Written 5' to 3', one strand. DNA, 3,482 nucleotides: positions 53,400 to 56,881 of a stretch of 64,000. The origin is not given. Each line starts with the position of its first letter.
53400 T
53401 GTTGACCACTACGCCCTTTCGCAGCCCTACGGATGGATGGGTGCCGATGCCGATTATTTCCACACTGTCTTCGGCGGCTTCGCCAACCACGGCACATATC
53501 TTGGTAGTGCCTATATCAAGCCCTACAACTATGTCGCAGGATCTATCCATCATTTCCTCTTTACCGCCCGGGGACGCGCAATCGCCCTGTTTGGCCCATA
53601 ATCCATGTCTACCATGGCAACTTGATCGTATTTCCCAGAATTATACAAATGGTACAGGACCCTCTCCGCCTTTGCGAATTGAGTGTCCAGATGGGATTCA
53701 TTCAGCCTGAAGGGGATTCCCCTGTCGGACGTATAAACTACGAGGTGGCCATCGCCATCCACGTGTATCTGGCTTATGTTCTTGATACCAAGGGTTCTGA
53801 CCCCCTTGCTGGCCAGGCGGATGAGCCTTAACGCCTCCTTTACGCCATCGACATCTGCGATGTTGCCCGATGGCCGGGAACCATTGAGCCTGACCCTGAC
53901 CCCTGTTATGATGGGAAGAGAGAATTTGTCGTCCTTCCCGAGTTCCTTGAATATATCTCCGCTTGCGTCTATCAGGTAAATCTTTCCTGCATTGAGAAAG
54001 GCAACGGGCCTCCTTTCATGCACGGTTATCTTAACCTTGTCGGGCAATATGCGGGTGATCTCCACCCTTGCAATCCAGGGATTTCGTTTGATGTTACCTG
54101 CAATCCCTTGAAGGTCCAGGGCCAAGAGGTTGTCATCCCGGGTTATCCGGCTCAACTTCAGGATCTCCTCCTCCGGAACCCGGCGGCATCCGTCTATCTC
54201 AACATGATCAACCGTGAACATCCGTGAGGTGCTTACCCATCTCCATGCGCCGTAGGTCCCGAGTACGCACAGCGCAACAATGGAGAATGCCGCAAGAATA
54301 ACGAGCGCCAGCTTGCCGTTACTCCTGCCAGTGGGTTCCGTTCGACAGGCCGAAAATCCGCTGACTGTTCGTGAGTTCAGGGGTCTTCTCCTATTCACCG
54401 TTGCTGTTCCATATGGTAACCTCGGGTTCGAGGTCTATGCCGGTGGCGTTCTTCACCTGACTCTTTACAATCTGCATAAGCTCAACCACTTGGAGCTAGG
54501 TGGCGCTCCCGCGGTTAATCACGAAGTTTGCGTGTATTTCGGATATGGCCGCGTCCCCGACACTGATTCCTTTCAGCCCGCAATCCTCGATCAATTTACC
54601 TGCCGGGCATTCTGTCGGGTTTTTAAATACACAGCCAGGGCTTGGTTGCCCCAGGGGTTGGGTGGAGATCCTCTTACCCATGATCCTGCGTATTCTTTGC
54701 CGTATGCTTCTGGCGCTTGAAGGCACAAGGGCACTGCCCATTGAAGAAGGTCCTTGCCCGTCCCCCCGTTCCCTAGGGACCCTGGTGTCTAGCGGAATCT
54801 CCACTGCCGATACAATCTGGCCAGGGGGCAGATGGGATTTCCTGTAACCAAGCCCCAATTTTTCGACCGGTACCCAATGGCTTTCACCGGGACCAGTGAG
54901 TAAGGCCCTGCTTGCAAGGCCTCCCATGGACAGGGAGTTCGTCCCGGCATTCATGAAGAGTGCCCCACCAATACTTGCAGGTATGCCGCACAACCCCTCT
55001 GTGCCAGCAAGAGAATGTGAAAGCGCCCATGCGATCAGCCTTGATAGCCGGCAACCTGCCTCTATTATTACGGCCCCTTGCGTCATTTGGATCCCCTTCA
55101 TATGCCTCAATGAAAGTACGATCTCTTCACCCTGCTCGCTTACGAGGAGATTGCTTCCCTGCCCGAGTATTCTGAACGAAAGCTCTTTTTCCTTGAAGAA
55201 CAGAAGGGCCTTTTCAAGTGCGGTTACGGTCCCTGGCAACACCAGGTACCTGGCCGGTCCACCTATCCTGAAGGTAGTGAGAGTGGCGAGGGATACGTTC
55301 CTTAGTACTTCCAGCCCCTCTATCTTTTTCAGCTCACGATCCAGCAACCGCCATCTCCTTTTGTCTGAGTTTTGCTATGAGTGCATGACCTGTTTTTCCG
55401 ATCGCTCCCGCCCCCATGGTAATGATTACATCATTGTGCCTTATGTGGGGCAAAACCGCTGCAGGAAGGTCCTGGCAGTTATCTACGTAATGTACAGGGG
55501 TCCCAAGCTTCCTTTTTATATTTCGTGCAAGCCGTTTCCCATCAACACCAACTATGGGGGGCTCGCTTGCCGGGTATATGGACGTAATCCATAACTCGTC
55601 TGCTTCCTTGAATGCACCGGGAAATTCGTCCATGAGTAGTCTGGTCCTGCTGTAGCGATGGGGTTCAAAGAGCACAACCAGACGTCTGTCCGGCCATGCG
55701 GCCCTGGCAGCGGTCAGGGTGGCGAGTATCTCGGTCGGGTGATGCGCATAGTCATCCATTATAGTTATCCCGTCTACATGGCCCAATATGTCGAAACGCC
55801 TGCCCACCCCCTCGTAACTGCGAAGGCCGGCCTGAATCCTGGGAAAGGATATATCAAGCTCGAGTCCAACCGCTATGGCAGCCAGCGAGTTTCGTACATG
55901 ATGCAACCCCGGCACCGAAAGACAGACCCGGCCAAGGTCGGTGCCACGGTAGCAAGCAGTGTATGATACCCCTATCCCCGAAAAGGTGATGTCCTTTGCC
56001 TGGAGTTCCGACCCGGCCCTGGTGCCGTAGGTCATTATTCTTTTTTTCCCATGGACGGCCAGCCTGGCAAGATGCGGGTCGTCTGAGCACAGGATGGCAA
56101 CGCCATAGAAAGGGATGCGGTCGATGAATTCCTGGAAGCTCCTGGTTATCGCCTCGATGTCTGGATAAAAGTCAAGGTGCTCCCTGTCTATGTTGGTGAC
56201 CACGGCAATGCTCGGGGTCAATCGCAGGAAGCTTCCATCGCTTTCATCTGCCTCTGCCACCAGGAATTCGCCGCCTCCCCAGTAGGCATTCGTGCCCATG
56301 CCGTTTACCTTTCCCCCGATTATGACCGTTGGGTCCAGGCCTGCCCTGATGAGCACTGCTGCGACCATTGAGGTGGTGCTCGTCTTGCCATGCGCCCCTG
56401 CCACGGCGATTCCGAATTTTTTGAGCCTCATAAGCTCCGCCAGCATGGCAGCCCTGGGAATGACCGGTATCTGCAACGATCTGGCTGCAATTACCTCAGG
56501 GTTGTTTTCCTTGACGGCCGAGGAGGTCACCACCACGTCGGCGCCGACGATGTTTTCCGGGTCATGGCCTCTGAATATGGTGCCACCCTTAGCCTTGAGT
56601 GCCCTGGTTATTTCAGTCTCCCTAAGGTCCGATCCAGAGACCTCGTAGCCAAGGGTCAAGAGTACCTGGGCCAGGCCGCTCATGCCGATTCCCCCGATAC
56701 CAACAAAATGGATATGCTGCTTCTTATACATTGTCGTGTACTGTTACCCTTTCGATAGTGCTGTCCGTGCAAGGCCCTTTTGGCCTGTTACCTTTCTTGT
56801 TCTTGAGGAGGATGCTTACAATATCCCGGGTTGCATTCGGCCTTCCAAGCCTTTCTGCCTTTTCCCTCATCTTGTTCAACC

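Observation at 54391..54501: In-frame amber (TAG) codon inside an otherwise intact, essential murB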

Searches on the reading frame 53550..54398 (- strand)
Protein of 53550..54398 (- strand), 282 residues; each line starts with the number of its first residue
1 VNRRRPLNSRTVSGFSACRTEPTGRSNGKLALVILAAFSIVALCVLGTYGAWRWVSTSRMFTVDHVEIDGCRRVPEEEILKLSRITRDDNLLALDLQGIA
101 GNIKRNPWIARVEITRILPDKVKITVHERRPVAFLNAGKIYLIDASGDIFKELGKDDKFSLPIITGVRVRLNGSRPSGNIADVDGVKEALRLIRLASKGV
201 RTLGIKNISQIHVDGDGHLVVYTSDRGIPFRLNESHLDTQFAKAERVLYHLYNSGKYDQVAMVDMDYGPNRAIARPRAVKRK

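Call 21: find_encoding_contigs(protein=window:53550-54398:-, flank=3000, max_places=10)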
Protein window:53550-54398:- (282 aa): no gene with exactly this product is on record in the collection.

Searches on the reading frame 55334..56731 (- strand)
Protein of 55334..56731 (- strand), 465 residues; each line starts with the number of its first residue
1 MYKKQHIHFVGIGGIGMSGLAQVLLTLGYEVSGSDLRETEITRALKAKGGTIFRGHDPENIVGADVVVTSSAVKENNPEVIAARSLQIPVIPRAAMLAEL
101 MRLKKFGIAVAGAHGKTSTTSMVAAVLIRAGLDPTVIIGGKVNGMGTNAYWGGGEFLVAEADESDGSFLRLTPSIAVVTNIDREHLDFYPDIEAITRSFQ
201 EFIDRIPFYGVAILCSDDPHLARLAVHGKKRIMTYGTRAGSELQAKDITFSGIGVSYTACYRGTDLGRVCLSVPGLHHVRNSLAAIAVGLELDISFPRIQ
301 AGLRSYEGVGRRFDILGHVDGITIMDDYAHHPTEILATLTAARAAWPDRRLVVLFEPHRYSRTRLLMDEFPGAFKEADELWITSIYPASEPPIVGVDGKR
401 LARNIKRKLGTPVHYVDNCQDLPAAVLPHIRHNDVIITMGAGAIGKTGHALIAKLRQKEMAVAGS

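Call 22: find_encoding_contigs(protein=window:55334-56731:-, flank=3000, max_places=10)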
Protein window:55334-56731:- (465 aa): no gene with exactly this product is on record in the collection.
